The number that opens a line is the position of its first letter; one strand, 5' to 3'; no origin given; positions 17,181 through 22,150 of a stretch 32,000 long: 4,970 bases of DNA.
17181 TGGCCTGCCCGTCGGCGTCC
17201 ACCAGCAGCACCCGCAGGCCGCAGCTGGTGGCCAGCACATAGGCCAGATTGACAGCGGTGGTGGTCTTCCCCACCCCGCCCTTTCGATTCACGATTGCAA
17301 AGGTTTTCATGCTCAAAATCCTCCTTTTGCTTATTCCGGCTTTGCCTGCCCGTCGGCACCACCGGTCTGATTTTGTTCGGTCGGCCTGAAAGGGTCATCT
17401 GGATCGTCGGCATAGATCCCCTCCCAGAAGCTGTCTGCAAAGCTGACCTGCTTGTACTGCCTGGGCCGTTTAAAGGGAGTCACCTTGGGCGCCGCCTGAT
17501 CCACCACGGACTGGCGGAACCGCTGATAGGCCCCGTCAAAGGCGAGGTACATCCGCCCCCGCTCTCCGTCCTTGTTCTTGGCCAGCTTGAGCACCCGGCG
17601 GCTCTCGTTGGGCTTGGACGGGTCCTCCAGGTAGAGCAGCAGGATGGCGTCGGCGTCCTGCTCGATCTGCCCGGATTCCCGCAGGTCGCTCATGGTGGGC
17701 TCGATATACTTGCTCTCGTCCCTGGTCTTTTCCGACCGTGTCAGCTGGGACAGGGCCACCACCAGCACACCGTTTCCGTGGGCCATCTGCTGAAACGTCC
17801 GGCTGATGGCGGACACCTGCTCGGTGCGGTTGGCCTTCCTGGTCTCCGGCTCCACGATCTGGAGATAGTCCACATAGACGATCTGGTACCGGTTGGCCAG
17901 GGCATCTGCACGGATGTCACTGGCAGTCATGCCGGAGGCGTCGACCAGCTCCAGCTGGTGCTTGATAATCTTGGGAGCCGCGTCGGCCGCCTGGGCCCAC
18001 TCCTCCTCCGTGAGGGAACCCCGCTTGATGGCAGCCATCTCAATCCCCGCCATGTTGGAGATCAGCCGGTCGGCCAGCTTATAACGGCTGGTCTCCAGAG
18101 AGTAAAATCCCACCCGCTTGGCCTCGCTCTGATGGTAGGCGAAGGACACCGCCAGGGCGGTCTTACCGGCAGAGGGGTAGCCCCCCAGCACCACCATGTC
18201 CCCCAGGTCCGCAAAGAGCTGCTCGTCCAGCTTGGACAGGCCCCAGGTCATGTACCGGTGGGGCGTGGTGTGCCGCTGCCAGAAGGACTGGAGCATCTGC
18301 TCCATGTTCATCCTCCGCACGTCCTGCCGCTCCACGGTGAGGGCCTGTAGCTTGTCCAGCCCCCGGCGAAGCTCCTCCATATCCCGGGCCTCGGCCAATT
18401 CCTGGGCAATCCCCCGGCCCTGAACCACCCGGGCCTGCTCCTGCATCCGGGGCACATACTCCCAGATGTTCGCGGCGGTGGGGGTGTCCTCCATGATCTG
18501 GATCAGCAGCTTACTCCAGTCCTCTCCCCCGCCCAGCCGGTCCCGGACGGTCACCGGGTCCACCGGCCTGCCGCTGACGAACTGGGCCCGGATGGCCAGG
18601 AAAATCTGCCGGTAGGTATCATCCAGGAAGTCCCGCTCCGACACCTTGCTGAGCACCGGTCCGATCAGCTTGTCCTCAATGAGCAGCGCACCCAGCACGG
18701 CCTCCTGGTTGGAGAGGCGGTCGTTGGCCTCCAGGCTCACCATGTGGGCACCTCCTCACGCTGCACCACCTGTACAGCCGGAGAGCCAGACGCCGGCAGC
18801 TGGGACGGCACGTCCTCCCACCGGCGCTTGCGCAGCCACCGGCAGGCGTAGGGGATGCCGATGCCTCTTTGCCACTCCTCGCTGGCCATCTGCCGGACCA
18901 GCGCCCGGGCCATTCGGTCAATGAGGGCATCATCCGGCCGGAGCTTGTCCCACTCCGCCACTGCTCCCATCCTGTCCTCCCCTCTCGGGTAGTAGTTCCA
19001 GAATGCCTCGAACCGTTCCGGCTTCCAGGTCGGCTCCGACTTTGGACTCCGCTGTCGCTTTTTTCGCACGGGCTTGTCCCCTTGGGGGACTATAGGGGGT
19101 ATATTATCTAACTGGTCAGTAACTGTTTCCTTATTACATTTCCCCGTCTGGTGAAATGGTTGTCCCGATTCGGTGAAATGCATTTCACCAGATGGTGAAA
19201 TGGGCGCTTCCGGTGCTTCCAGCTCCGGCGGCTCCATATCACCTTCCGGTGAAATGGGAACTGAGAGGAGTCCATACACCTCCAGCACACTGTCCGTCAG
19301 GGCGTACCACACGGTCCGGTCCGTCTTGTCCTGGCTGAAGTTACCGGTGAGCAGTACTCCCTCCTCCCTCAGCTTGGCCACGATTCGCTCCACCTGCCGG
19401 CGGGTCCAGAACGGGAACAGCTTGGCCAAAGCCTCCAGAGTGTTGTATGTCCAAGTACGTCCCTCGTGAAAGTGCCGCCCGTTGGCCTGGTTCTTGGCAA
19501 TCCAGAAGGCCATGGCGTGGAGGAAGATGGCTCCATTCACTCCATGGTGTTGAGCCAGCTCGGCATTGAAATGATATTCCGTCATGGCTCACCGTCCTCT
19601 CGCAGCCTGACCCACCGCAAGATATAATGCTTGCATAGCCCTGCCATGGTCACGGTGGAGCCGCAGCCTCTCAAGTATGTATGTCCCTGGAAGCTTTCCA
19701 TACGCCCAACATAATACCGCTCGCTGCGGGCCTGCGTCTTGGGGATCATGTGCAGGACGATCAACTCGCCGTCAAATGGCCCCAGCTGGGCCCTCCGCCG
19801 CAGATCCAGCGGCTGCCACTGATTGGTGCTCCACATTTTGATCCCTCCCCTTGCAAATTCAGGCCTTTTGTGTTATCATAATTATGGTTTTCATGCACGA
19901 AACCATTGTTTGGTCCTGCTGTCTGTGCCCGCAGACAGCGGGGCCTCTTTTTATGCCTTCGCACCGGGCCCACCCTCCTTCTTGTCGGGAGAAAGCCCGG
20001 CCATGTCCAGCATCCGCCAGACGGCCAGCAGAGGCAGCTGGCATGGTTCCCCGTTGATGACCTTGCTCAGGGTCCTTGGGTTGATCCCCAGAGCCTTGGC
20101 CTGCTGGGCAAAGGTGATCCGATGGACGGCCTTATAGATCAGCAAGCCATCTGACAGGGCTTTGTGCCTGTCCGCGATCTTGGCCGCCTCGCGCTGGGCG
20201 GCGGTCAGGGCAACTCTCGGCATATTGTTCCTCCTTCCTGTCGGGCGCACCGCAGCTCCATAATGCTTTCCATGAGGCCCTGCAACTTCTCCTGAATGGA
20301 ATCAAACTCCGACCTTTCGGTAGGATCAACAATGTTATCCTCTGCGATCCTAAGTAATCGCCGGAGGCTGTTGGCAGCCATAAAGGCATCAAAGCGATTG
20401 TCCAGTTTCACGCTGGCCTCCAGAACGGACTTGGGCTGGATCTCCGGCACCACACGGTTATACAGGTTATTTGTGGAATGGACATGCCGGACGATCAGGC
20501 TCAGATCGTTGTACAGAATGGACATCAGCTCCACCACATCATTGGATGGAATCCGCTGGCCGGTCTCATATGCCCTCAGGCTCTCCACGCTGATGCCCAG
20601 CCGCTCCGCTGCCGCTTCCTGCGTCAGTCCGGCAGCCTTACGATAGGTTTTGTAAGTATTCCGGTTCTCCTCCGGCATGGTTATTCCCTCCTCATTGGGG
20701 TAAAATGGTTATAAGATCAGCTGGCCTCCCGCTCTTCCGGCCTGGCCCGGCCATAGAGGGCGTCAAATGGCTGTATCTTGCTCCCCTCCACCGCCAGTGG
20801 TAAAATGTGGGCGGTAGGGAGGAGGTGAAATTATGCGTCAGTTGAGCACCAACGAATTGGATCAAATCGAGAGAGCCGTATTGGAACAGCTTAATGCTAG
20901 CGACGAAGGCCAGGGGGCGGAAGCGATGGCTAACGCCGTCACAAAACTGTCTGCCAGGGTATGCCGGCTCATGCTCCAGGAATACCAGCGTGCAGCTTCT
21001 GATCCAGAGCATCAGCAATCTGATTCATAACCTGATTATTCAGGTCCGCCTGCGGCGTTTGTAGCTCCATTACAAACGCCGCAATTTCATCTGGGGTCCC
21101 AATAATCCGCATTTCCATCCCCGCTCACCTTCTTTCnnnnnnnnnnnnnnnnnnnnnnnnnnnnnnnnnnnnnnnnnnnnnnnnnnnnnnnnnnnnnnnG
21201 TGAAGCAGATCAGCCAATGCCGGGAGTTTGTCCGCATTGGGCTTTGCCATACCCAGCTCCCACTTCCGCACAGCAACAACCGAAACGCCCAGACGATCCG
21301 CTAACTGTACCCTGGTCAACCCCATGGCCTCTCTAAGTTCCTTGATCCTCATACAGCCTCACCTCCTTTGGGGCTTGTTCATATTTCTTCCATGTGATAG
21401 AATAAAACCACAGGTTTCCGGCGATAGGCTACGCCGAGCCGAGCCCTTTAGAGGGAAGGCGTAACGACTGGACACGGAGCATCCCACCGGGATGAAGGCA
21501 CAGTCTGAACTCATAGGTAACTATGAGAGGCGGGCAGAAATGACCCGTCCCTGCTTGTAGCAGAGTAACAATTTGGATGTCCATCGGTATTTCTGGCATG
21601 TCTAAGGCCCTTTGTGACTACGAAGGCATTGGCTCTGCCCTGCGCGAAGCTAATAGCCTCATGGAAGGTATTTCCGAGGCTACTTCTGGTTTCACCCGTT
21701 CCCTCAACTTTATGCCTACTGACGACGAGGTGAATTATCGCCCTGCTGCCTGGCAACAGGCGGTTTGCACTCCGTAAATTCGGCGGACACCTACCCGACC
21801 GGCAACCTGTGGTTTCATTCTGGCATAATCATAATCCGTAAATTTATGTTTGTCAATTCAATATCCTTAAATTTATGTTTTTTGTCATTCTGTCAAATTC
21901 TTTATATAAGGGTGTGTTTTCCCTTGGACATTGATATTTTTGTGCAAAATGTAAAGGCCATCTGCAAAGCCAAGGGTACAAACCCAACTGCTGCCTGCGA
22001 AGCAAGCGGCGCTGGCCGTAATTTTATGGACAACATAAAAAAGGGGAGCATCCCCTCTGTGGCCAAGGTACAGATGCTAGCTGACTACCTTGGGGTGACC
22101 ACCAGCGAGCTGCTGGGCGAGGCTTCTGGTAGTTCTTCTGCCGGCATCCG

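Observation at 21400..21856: The early lytic (cro) transcript appears to begin with a ~420-nt element closed by a 22-bp long-range stem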

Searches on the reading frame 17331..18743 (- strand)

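Call 93: search_protein_families(library=pfam, max_evalue=0.001, proteins=[window:17331-18743:-])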
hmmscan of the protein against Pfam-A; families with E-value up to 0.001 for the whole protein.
window:17331-18743:- (470 aa): 2 families
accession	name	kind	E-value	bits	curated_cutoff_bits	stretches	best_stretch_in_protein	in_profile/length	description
PF03796.21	DnaB_C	-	2.3e-57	194.7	27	1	168-410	5-254/255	DnaB-like helicase C terminal domain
PF00772.26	DnaB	-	3.1e-16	59.7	23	1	14-97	10-98/103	DnaB-like helicase N terminal domain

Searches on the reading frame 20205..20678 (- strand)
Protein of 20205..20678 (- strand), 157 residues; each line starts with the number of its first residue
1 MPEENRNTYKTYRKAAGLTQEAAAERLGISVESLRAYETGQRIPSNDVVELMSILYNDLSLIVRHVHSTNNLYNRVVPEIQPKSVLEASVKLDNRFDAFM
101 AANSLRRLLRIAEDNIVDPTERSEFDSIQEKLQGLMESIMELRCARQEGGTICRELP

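Call 62: search_protein_families(library=phrogs, max_evalue=0.01, proteins=[window:20205-20678:-])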
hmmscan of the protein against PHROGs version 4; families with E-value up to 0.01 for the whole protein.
window:20205-20678:- (157 aa): 21 families
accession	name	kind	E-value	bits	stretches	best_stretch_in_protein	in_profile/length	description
phrog_6499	-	transcription regulation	6.5e-31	107.9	1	3-147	5-153/157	transcriptional regulator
phrog_2967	-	transcription regulation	2.4e-07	31.5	1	10-56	16-62/225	transcriptional regulator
phrog_7241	-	transcription regulation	5.3e-07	30.7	1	7-56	64-113/122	transcriptional regulator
phrog_8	-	transcription regulation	5.8e-07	30.3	1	12-53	84-125/346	transcriptional regulator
phrog_6962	-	unknown function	1.3e-06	29.6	1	10-44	7-41/73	-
phrog_2104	-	unknown function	1.3e-06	29.6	1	10-57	45-92/103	-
phrog_5823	-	transcription regulation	2.9e-06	27.7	1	10-49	12-52/404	transcriptional regulator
phrog_4836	-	transcription regulation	5.7e-06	27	1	4-74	75-146/194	CII-like regulator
phrog_3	-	transcription regulation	6.3e-06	27.2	1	3-91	87-168/430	transcriptional repressor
phrog_2439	-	transcription regulation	9.2e-06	25.8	1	9-51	12-54/367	transcriptional regulator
phrog_2328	-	transcription regulation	0.00022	22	1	11-50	22-61/128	transcriptional repressor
phrog_17822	-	unknown function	0.00023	21.5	1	13-83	16-84/267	-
phrog_4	-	transcription regulation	0.00037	20.6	1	9-52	141-181/400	transcriptional repressor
phrog_101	-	transcription regulation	0.0019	19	1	13-147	28-166/203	CII-like transcriptional activator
phrog_1373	-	transcription regulation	0.0022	19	1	10-45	69-104/166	transcriptional regulator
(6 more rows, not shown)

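Call 63: search_protein_families(library=pfam, max_evalue=0.01, proteins=[window:20205-20678:-])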
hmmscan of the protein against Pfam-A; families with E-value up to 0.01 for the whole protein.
window:20205-20678:- (157 aa): 5 families
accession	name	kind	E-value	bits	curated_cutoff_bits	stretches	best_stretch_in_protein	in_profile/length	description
PF01381.28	HTH_3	-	1.5e-12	47.8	23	1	10-57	2-49/55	Helix-turn-helix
PF13560.12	HTH_31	-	2.2e-11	44.3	27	1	10-52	7-50/64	Helix-turn-helix domain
PF12844.13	HTH_19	-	2.6e-05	24.5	30.2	1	11-49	6-44/64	Helix-turn-helix domain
PF15731.11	MqsA_antitoxin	-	0.0014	19.2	30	1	11-56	76-121/131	Antitoxin component of bacterial toxin-antitoxin system, MqsA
PF13413.12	HTH_25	-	0.0085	16.3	24.6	0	13-41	6-34/62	Helix-turn-helix domain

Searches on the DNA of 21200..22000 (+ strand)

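Call 5: search_rna_families(source=window, start=21200, end=22000, threshold=evalue, max_evalue=10, show_alignments=3)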
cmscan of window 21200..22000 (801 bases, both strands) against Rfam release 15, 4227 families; matches with E-value up to 10: 2.
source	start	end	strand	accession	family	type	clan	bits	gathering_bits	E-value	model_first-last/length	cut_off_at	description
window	21742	21760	-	RF03131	L25-Gammaproteobacteria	Cis-reg; leader;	-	16.7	34.1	1.5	1-26/26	no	L25-Gammaproteobacteria ribosomal protein leader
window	21457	21515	-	RF02136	HTT-AS1_3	Gene; lncRNA;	-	14.5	70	4.1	1-60/60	no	HTT antisense RNA 1 conserved region 3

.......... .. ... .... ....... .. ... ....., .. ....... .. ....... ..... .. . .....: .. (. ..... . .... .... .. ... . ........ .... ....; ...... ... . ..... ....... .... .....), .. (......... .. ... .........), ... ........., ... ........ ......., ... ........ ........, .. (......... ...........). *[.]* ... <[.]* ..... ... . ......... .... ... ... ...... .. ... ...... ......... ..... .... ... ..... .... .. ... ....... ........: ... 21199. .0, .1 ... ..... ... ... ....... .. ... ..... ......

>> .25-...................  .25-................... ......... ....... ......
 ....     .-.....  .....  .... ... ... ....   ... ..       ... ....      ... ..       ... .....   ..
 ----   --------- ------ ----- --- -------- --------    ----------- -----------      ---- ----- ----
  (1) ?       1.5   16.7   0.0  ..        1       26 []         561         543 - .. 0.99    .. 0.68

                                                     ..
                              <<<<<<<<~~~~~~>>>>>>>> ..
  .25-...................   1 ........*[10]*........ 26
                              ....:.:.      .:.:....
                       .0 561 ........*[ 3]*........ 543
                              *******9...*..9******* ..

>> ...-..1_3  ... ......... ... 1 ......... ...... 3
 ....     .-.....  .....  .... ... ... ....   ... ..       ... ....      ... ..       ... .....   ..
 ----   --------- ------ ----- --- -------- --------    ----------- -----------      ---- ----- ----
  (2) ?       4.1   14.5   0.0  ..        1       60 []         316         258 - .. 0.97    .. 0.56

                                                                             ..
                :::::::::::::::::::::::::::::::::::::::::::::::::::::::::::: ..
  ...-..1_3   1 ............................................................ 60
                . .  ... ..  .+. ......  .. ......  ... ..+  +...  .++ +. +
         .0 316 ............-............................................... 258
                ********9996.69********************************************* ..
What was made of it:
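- On Rfam families (ROOL, GOLLD, HEARO, OLE, raiA, tmRNA, RNase P, riboswitches and others): A permissive scan of 21200-22000 gave two chance-level hits with E of 1.5 and 4.1 (call 5).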

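Call 11: search_dna_similar(query=window:21380-21840:+, collection=phages, mode=distant, max_evalue=0.01)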
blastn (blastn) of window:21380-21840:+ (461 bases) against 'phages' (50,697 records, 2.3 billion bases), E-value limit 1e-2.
Records with a match: 8; places in all: 8; records where one place covers at least 80% of the query: 0.
Best place of each record, by identity: 80-90% 8.
By first word of the organism name: Lactococcus 8.
By host as written in the record: Lactococcus lactis 8.
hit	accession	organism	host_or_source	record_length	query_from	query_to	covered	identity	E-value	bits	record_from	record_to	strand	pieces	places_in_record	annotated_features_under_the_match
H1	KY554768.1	Lactococcus phage AM1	Lactococcus lactis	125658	123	171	11%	81.6%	3e-3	49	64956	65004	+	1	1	HNH protein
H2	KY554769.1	Lactococcus phage AM2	Lactococcus lactis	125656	123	171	11%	81.6%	3e-3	49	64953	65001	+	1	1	HNH protein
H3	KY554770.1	Lactococcus phage AM3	Lactococcus lactis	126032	123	171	11%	81.6%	3e-3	49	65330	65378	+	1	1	HNH protein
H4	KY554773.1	Lactococcus phage AM8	Lactococcus lactis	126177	123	171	11%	81.6%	3e-3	49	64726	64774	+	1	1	HNH protein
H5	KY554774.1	Lactococcus phage AM9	Lactococcus lactis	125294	123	171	11%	81.6%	3e-3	49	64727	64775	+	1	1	hypothetical protein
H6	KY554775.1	Lactococcus phage AM11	Lactococcus lactis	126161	123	171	11%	81.6%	3e-3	49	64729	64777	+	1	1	HNH protein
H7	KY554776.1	Lactococcus phage AM12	Lactococcus lactis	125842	123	171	11%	81.6%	3e-3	49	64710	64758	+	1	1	HNH protein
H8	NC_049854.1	Lactococcus phage AM1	Lactococcus lactis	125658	123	171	11%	81.6%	3e-3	49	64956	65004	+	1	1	HNH endonuclease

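Call 12: search_dna_similar(query=window:21380-21840:+, collection=plasmids, mode=distant, max_evalue=0.01)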
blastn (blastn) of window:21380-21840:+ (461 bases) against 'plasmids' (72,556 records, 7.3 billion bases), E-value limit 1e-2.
No match.
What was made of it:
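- Tried and rejected: BLASTN of the element against phages and plasmids: only a 49-nt chance-level hit in Lactococcus phages, E of 3e-3 (calls 11, 12).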
